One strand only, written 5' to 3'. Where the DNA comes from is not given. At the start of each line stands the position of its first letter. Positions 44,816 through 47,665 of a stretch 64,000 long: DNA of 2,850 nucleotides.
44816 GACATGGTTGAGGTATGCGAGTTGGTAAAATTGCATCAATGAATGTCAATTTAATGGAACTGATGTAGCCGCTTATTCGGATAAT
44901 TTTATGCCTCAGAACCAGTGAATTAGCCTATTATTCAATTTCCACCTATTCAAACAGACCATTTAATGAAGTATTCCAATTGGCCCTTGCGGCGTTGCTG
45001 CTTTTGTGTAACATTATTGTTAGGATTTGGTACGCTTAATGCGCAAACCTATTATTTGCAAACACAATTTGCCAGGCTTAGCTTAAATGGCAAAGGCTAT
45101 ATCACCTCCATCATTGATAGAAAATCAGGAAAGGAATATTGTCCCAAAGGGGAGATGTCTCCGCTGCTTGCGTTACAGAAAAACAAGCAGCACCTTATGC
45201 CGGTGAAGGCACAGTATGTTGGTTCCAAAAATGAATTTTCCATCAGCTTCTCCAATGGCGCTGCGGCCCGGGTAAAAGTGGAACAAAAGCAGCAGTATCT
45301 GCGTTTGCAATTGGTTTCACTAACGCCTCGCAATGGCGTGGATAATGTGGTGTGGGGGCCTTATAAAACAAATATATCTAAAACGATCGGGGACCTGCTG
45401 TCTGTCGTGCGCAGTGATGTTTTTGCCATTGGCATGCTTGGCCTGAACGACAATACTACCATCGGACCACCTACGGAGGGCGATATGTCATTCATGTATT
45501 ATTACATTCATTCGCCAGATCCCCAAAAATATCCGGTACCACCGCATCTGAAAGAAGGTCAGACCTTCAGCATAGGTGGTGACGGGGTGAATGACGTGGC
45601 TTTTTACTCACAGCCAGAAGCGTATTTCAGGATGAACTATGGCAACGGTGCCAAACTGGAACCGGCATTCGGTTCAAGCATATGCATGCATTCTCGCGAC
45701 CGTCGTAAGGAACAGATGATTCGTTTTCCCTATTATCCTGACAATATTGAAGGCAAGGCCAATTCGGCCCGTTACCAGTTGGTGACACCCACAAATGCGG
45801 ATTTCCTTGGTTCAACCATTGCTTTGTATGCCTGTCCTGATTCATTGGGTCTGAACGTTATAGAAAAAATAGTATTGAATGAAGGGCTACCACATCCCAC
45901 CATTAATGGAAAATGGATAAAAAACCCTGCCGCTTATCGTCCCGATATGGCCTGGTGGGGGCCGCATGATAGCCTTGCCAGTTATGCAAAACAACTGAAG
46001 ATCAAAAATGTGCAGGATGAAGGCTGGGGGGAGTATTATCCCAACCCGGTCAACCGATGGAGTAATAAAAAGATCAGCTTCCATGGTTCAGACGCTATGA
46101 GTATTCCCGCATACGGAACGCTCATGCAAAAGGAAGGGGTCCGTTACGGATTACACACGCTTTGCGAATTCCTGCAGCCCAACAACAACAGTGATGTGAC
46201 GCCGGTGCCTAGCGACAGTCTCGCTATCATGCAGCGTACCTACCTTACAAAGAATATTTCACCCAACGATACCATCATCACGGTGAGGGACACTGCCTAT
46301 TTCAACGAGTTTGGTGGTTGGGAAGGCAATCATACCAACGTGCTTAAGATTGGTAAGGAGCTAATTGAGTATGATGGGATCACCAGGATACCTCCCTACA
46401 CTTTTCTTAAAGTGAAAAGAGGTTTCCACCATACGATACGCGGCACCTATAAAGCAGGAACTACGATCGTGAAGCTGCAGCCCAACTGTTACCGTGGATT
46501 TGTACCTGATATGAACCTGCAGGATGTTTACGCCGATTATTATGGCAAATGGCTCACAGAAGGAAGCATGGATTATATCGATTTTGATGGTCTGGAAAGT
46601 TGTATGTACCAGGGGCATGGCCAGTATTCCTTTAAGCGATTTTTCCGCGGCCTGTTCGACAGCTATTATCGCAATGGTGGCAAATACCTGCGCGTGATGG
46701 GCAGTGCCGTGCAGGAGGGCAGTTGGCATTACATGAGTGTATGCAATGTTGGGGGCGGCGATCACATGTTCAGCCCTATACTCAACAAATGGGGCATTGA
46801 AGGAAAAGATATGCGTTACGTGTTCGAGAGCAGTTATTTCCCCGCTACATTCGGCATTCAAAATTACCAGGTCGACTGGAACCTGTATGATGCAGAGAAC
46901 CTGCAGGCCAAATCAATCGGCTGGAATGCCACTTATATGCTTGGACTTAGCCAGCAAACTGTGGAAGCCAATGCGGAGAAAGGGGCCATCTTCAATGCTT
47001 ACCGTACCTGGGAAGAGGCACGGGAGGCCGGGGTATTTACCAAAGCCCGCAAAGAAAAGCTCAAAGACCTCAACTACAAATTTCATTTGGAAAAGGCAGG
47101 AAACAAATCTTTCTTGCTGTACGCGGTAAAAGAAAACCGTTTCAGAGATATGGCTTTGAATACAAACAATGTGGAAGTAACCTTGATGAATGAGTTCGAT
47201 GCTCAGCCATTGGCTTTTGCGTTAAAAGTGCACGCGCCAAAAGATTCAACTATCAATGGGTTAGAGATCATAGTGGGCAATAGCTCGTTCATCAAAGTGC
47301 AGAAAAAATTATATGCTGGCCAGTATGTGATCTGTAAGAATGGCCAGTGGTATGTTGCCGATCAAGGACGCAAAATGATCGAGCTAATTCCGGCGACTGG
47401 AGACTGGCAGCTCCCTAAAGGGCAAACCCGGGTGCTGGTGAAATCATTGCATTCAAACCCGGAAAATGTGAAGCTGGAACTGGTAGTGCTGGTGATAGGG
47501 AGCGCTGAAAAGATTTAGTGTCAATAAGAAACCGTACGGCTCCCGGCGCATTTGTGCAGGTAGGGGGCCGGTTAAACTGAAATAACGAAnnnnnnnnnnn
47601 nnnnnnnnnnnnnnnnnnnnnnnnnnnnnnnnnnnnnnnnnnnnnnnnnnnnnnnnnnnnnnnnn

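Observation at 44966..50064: Tandem paralogous ~830-aa secreted proteins of no recognisable family at the core of a PUL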

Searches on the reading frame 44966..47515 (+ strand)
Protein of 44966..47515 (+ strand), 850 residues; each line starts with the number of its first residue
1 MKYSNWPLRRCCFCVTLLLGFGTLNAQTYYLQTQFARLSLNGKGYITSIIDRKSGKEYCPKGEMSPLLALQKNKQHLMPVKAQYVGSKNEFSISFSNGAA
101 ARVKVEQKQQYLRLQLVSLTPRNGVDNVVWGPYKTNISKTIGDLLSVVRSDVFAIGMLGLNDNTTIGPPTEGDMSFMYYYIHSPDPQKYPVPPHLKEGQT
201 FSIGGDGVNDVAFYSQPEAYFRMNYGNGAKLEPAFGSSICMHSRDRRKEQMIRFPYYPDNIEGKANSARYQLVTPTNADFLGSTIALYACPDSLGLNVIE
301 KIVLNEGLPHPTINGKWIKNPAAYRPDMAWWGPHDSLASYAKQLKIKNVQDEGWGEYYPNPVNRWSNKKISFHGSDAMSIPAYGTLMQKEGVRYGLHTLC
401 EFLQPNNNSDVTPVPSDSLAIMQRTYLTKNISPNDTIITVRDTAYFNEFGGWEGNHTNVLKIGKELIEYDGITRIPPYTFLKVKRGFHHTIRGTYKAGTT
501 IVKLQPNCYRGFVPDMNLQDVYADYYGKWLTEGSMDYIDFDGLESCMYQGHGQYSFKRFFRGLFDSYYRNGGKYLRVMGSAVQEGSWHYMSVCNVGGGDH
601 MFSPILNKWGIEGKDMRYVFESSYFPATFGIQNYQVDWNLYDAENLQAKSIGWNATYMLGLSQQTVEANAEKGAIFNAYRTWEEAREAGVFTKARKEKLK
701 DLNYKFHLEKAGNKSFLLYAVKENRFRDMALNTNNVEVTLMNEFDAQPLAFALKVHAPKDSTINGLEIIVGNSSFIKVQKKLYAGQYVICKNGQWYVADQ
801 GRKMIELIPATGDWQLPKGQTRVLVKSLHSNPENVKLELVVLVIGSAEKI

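Call 6: search_protein_families(library=pfam, proteins=[window:44966-47515:+], max_evalue=1)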
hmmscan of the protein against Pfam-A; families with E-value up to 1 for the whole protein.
window:44966-47515:+ (850 aa): 2 families
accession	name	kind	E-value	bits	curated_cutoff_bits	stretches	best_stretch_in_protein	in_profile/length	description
PF01806.23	Paramyxo_P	-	0.013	15.3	27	1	685-793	127-231/248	Paramyxovirinae P phosphoprotein C-terminal region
PF06186.16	DUF992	-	0.2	11.9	22.7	1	78-126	86-132/143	Protein of unknown function (DUF992)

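Call 7: search_protein_families(library=ncbifam, proteins=[window:44966-47515:+], max_evalue=1)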
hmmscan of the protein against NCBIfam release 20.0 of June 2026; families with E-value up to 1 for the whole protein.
window:44966-47515:+ (850 aa): 0 families

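Call 8: search_solved_structures(query=window:44966-47515:+, max_evalue=10, show_alignments=2)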
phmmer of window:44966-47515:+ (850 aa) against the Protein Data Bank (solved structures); distinct sequences matched with E-value up to 10: 2.
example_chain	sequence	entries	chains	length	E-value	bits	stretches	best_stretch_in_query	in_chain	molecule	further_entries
6rfq_g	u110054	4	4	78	0.59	11.1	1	153-200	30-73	Subunit NI9M of NADH:Ubiquinone Oxidoreductase (Complex I)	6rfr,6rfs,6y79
9nfi_A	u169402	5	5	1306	0.83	10.6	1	371-485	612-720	Permeability Glycoprotein (P-gp)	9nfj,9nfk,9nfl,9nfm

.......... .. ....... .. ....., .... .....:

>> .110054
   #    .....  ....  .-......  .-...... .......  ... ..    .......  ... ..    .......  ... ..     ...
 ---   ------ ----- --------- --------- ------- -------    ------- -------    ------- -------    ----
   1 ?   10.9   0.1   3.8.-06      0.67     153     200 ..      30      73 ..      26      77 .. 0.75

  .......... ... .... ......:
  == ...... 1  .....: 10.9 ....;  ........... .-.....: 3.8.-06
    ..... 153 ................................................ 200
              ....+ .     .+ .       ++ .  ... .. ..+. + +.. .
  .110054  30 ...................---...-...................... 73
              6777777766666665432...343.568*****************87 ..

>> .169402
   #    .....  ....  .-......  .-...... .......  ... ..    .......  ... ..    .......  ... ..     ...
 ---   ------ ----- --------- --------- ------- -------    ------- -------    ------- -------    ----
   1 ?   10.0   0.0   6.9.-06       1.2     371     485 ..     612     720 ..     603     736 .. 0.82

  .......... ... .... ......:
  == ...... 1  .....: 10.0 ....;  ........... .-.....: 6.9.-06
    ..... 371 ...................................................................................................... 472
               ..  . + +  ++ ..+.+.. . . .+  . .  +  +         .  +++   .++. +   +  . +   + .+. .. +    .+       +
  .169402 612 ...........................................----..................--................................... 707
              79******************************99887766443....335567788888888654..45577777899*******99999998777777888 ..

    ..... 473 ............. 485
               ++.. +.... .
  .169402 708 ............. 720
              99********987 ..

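Call 15: find_homologous_proteins(query=window:44966-47515:+, max_evalue=0.001)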
Query window:44966-47515:+ (850 aa): 907 proteins with E <= 0.001 among 8000 candidates; the best 120 are listed.
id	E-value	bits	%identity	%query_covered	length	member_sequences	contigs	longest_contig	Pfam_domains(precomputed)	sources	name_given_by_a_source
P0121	0.0e+0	2013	100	100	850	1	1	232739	-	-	-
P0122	0.0e+0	1542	76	99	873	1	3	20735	-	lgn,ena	-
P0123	0.0e+0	1471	73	100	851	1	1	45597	-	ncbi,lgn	-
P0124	0.0e+0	1456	72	100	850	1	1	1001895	-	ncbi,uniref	ncbi:hypothetical protein [Terrimonas alba]|uniref:hypothetical protein n=1 Tax=Terrimonas alba TaxI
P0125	0.0e+0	1454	71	99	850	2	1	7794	-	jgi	jgi:hypothetical protein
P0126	0.0e+0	1449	71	99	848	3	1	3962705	-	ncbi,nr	ncbi:hypothetical protein [Chitinophaga flava]|nr:hypothetical protein [Chitinophaga flava]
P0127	0.0e+0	1439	72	97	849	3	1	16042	-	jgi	jgi:hypothetical protein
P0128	0.0e+0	1439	72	97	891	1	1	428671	-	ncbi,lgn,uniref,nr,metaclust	ncbi:hypothetical protein [Niabella drilacis]|uniref:Uncharacterized protein n=1 Tax=Niabella drilac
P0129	0.0e+0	1435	71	100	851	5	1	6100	-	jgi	-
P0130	0.0e+0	1432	70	100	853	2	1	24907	-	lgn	-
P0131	0.0e+0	1429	71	97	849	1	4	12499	-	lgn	-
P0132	0.0e+0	1425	71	97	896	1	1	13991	-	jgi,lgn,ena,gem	-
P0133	0.0e+0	1423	71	98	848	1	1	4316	-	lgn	-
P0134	0.0e+0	1418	70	99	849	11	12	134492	-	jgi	jgi:hypothetical protein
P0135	0.0e+0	1417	70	98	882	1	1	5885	-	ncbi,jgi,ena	-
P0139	0.0e+0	1405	69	99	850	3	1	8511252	-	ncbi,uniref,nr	ncbi:hypothetical protein HF329_11475 [Chitinophaga oryzae]|uniref:Uncharacterized protein n=1 Tax=C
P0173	0.0e+0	1313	67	97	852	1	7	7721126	-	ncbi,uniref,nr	ncbi:hypothetical protein DIU31_007565 [Mucilaginibacter rubeus]|uniref:Uncharacterized protein n=1 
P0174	0.0e+0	1313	65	100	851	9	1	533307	-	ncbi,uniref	ncbi:hypothetical protein WAE58_13580 [Pedobacter panaciterrae]|uniref:Uncharacterized protein n=1 T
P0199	0.0e+0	1273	65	98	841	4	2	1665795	-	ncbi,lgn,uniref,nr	ncbi:hypothetical protein SAMN04515674_105354 [Pseudarcicella hirudinis]|uniref:Uncharacterized prot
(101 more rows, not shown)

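Call 29: find_encoding_contigs(protein=P0173, flank=10000, max_places=3)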
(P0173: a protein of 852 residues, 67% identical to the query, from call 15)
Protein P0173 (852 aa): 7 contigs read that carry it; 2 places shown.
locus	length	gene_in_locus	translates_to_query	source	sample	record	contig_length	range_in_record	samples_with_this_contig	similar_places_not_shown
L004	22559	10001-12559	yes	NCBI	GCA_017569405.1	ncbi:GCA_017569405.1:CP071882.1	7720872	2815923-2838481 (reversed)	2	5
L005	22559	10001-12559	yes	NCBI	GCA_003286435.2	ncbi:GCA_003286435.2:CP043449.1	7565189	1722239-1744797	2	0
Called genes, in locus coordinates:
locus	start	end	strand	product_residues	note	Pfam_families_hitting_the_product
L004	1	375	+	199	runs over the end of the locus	PF00440:TetR_N, PF13305:TetR_C_33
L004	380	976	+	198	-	PF00440:TetR_N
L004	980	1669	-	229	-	PF00455:DeoRC (weak), PF06026:Rib_5-P_isom_A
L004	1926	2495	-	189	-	PF04542:Sigma70_r2, PF08281:Sigma70_r4_2, PF04545:Sigma70_r4 (weak)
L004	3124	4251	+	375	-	PF04773:FecR, PF16344:FecR_C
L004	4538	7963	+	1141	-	PF07660:STN, PF13620:CarboxypepD_reg, PF13715:CarbopepD_reg_2, PF07715:Plug, PF00593:TonB_dep_Rec_b-barrel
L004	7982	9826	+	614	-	PF14322:SusD-like_3, PF07980:SusD_RagB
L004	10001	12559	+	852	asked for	-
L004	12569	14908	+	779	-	-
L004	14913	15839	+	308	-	PF00149:Metallophos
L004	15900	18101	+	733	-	-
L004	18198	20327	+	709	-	PF02838:Glyco_hydro_20b, PF00728:Glyco_hydro_20, PF13385:Laminin_G_3 (weak)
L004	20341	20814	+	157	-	PF00107:ADH_zinc_N, PF13602:ADH_zinc_N_2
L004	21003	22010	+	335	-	PF02424:ApbE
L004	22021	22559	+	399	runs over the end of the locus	PF01408:GFO_IDH_MocA, PF02894:GFO_IDH_MocA_C, PF22725:GFO_IDH_MocA_C3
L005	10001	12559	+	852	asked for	-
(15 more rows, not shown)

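Call 30: find_encoding_contigs(protein=P0199, flank=10000, max_places=3)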
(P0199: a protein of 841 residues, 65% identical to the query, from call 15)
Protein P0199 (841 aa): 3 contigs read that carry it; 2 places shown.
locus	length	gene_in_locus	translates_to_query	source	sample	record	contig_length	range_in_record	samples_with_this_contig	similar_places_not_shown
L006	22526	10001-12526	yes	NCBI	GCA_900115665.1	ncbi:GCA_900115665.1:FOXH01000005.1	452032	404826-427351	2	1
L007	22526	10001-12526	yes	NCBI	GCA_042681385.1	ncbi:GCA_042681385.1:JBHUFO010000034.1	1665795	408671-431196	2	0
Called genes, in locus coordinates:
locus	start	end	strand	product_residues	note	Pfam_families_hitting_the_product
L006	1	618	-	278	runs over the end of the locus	PF00149:Metallophos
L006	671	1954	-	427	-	PF00884:Sulfatase (faint), PF01663:Phosphodiest, PF01676:Metalloenzyme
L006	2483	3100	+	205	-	PF04542:Sigma70_r2 (weak), PF08281:Sigma70_r4_2, PF04545:Sigma70_r4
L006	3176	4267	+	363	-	PF04773:FecR, PF16344:FecR_C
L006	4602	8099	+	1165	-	PF07660:STN, PF16344:FecR_C (weak), PF13620:CarboxypepD_reg, PF13715:CarbopepD_reg_2, PF07715:Plug, PF00593:TonB_dep_Rec_b-barrel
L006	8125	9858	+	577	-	PF14322:SusD-like_3, PF07980:SusD_RagB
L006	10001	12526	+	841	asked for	-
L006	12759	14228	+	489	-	PF00884:Sulfatase, PF01663:Phosphodiest, PF16347:SGSH_C, PF14707:Sulfatase_C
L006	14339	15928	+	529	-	PF00884:Sulfatase, PF01663:Phosphodiest, PF16347:SGSH_C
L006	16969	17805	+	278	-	PF28008:EboA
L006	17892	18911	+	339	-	PF01026:TatD_DNase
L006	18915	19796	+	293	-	PF01040:UbiA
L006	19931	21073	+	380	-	PF01761:DHQ_synthase, PF24621:DHQS_C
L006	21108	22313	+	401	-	-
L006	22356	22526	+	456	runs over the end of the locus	PF01663:Phosphodiest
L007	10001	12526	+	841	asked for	-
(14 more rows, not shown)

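Call 71: find_encoding_contigs(protein=P0121, flank=10000, max_places=2)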
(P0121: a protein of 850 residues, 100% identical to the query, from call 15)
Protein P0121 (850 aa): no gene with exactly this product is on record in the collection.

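Call 100: find_encoding_contigs(protein=P0139, flank=9000, max_places=1)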
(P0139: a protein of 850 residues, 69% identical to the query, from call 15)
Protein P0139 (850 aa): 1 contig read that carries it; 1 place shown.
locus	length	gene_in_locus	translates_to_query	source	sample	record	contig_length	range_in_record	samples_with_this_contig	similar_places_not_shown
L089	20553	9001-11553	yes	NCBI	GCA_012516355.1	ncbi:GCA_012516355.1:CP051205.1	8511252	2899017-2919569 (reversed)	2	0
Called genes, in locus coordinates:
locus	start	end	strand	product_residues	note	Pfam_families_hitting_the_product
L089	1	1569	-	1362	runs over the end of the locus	PF07494:Reg_prop (faint), PF23748:Beta-prop_LRRK2 (faint), PF08450:SGL (faint), PF07495:Y_Y_Y, PF00512:HisKA, PF02518:HATPase_c, PF00072:Response_reg, PF12833:HTH_18, +1 more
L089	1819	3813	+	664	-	PF22848:ASD1_dom, PF06964:Alpha-L-AF_C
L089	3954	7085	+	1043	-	PF13715:CarbopepD_reg_2, PF07715:Plug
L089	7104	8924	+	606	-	PF14322:SusD-like_3, PF07980:SusD_RagB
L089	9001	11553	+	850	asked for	-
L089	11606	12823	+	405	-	PF16499:Melibiase_2, PF17801:Melibiase_C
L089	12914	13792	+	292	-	PF00248:Aldo_ket_red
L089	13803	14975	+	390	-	PF13378:MR_MLE_C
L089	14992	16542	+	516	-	PF00474:SSF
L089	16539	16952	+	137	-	PF05336:rhaM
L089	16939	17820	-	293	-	PF00165:HTH_AraC (faint), PF12833:HTH_18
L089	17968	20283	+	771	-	-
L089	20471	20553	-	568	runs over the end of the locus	PF14322:SusD-like_3, PF07980:SusD_RagB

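Call 101: find_encoding_contigs(protein=P0174, flank=9000, max_places=1)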
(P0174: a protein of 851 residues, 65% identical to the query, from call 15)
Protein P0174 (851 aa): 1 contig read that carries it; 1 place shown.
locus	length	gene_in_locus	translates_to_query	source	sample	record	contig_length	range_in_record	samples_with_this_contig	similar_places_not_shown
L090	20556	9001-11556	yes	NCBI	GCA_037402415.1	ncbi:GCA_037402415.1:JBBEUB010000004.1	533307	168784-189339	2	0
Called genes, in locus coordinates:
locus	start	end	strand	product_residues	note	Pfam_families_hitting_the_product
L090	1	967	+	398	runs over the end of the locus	PF04773:FecR, PF16344:FecR_C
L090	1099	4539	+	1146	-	PF07660:STN, PF13620:CarboxypepD_reg, PF13715:CarbopepD_reg_2, PF07715:Plug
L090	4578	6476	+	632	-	PF14322:SusD-like_3, PF07980:SusD_RagB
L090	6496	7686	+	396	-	PF16323:DUF4959, PF17166:DUF5126, PF16391:DUF5000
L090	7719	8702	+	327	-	PF16389:DUF4998, PF14274:BT_3044-like_C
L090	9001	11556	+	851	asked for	-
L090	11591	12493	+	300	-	PF02311:AraC_binding, PF00165:HTH_AraC (weak), PF12833:HTH_18, PF00165:HTH_AraC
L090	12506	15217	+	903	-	PF01074:Glyco_hydro_38N, PF16477:DUF5054 (faint)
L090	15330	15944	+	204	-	PF07638:Sigma70_ECF (weak), PF04542:Sigma70_r2, PF08281:Sigma70_r4_2, PF04545:Sigma70_r4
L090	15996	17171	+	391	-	PF04773:FecR, PF16344:FecR_C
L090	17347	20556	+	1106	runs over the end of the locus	PF07660:STN, PF13620:CarboxypepD_reg, PF13715:CarbopepD_reg_2, PF07715:Plug, PF00593:TonB_dep_Rec_b-barrel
